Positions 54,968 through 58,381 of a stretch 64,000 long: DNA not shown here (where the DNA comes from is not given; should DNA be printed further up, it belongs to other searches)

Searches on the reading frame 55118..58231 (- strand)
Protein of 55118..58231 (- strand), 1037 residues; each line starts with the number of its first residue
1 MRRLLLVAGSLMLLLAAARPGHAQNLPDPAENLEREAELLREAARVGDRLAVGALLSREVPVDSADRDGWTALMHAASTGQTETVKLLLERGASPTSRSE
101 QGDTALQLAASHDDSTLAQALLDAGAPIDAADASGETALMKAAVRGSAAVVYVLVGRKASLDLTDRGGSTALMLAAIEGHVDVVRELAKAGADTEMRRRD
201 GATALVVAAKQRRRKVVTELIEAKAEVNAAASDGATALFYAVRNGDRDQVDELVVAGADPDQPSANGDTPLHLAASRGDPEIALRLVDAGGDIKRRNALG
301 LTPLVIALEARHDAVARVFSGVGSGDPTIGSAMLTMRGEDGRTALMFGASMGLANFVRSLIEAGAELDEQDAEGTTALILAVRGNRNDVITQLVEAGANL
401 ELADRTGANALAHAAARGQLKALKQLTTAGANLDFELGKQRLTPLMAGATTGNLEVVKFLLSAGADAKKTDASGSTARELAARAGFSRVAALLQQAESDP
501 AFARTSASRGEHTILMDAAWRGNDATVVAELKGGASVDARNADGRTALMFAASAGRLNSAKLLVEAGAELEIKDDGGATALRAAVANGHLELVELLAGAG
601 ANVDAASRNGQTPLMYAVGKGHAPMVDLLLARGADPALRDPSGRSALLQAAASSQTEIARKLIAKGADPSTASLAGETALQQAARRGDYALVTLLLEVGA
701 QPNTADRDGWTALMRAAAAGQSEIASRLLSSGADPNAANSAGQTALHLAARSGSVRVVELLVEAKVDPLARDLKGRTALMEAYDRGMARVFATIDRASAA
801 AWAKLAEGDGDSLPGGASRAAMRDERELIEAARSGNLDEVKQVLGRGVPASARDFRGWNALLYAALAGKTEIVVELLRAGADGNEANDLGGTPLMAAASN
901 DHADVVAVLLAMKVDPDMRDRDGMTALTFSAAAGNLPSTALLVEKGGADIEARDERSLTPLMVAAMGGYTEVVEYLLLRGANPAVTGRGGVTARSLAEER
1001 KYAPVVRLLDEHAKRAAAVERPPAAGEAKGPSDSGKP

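Call 62: search_protein_families(library=pfam, proteins=[window:55118-58231:-], max_evalue=0.00001)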
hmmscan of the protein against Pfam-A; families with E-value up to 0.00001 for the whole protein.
window:55118-58231:- (1037 aa): 7 families
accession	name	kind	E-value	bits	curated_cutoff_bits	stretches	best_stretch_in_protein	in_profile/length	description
PF12796.13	Ank_2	-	1.2e-178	580.7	27.3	16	515-605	1-88/90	Ankyrin repeats (3 copies)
PF00023.36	Ank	-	2.8e-138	442.1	21.1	4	609-640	1-32/33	Ankyrin repeat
PF13637.12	Ank_4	-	3.7e-116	376.8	22.7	7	583-630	3-50/50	Ankyrin repeats (many copies)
PF13606.12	Ank_3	-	4e-101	317.5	22.3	0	609-636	1-28/30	Ankyrin repeat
PF13857.12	Ank_5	-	9.6e-101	329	27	8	598-647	5-53/56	Ankyrin repeats (many copies)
PF24521.3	Ank_KRIT1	-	2.6e-33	115.3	80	1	677-779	19-122/149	KRIT1 ankyrin-repeats domain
PF23745.1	ANK_LRRK2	-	3.1e-13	50.2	27.5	0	564-665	18-115/130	LRRK2 ANK repeat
